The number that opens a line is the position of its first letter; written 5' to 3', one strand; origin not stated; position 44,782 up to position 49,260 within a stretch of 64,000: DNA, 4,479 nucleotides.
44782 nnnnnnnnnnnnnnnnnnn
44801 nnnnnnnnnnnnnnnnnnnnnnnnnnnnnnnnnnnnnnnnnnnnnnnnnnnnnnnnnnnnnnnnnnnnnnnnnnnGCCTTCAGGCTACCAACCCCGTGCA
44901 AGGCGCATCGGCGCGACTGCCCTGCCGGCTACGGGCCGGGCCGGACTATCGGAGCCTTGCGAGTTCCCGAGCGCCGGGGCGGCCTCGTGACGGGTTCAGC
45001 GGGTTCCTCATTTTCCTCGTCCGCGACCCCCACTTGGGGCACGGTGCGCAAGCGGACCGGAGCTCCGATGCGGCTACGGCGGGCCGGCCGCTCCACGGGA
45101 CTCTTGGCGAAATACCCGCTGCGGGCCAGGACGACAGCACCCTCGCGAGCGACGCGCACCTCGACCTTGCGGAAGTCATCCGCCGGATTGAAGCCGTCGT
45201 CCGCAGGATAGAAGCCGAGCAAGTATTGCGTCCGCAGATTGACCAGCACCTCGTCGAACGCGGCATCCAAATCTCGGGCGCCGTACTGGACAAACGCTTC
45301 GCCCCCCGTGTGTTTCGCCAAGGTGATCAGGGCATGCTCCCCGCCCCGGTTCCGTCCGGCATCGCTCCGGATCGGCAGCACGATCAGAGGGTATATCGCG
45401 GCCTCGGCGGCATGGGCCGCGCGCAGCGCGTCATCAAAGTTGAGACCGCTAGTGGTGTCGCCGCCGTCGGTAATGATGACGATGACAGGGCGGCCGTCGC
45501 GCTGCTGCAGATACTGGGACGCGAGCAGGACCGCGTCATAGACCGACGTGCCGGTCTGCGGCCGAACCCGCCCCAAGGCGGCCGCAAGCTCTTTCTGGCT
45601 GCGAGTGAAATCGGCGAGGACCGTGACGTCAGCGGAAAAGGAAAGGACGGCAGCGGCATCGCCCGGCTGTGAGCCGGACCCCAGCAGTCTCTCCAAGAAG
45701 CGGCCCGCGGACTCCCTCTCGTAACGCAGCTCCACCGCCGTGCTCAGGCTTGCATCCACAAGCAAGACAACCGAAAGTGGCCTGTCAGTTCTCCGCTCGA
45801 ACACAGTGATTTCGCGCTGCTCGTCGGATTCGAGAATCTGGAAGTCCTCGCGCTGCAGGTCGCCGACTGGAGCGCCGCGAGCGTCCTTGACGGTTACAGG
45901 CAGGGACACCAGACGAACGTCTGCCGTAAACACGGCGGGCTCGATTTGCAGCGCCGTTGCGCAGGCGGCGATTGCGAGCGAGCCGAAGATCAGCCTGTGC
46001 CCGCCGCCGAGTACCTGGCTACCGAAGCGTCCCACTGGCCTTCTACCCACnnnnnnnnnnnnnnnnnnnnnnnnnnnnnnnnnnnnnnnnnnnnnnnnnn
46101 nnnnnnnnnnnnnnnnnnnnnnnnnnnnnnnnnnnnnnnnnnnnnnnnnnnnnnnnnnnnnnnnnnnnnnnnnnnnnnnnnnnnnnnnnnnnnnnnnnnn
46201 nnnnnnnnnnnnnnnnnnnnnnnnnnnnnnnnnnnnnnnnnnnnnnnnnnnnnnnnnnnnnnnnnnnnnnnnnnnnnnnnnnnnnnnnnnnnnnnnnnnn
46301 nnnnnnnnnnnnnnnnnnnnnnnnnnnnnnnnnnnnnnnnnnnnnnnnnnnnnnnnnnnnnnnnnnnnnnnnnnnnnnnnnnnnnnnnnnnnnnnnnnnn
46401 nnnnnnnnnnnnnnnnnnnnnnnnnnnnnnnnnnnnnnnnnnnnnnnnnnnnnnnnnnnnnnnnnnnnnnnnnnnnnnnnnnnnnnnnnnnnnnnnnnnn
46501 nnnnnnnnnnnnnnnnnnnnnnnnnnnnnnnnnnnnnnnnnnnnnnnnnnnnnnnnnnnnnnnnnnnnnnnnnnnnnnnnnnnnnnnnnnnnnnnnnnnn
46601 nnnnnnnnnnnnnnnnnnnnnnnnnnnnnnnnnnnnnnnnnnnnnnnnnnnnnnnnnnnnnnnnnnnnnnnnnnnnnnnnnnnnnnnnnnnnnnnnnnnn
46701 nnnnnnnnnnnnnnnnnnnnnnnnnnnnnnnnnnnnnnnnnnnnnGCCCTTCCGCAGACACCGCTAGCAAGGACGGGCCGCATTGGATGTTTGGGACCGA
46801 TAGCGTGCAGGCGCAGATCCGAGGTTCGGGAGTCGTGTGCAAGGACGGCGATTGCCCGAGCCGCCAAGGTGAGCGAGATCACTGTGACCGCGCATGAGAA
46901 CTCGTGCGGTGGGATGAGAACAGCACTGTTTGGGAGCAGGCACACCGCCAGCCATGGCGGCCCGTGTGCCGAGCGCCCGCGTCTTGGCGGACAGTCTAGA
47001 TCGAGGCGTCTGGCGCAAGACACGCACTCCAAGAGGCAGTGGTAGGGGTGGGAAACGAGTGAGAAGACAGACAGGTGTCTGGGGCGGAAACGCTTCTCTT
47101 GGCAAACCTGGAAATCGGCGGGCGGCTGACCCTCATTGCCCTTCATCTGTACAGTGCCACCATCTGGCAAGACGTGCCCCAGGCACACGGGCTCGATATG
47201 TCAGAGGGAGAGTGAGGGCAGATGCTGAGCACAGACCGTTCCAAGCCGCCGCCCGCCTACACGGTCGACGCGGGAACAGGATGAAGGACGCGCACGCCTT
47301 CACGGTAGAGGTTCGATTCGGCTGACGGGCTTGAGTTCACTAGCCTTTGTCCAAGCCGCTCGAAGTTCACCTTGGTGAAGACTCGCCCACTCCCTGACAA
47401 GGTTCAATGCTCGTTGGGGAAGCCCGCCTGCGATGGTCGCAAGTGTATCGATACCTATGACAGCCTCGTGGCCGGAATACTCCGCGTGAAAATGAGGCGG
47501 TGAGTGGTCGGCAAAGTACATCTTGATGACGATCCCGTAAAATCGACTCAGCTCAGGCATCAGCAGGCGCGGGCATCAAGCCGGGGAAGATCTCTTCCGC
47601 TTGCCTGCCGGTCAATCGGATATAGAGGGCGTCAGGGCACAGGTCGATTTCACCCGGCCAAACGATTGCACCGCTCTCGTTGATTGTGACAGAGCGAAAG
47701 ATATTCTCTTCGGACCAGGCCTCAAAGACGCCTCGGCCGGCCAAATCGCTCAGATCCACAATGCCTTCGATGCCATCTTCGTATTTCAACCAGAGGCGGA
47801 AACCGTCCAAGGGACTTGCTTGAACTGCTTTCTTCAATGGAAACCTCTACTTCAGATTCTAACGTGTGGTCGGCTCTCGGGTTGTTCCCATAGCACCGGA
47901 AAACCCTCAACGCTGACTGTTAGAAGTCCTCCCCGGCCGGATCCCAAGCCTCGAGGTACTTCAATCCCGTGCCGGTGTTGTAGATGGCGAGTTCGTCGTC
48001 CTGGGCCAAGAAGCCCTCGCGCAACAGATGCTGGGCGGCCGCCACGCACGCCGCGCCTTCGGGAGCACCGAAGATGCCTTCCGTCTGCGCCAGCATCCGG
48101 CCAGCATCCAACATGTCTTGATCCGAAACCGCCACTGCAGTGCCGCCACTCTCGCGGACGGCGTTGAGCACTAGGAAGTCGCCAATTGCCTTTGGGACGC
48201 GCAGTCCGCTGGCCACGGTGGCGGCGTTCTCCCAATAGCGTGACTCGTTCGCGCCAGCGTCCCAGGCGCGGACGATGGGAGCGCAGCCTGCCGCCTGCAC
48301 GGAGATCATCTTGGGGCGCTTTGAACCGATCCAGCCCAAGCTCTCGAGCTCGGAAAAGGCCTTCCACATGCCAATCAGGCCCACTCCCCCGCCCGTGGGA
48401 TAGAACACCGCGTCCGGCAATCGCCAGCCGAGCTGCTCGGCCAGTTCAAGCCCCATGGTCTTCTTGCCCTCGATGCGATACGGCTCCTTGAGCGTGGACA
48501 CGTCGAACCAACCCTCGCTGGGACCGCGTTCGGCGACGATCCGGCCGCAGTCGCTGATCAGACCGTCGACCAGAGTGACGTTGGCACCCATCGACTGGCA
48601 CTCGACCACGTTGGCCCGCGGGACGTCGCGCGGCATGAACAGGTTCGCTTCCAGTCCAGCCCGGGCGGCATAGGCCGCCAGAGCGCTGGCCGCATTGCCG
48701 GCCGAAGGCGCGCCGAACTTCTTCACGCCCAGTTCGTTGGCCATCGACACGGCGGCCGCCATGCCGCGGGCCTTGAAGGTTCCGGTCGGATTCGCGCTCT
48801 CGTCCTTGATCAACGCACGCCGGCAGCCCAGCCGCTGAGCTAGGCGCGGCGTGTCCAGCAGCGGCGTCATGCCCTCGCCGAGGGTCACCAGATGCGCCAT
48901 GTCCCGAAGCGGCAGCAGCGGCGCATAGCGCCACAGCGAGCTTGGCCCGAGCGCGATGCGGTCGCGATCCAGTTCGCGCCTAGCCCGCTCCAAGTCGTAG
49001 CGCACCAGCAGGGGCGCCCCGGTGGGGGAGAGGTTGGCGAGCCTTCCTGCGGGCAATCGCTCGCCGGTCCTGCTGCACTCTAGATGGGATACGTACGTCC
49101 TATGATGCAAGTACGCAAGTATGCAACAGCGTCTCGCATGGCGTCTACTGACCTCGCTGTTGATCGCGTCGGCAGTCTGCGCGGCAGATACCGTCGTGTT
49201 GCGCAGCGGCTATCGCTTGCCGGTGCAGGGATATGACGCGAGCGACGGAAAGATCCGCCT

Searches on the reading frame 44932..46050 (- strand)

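Call 54: search_protein_families(library=pfam, proteins=[window:44932-46050:-], max_evalue=0.0001)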
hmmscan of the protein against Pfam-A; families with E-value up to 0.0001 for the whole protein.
window:44932-46050:- (373 aa): 2 families
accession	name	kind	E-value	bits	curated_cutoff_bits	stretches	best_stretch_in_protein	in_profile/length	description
PF13519.12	VWA_2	-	7.3e-15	56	27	1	94-196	1-106/107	von Willebrand factor type A domain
PF00092.34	VWA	-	2.3e-11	44.7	23.8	1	94-252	2-157/174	von Willebrand factor type A domain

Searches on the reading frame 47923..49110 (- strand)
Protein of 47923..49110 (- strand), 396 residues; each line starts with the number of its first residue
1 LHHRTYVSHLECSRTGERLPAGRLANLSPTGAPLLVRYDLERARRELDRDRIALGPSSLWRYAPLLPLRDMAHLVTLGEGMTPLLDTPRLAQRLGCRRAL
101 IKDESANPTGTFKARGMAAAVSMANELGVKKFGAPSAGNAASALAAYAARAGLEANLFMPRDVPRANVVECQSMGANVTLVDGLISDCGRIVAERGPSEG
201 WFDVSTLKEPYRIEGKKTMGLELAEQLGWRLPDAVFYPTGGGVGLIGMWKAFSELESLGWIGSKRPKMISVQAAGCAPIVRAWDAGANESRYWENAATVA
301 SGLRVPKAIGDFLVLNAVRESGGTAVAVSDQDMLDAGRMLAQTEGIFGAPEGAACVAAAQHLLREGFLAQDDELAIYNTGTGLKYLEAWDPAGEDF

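Call 8: search_protein_families(library=pfam, proteins=[window:47923-49110:-], max_evalue=0.001)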
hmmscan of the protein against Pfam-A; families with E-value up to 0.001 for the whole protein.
window:47923-49110:- (396 aa): 1 family
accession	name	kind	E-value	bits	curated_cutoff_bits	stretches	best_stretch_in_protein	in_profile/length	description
PF00291.31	PALP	-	1.2e-71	241.9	35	1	75-379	1-294/295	Pyridoxal-phosphate dependent enzyme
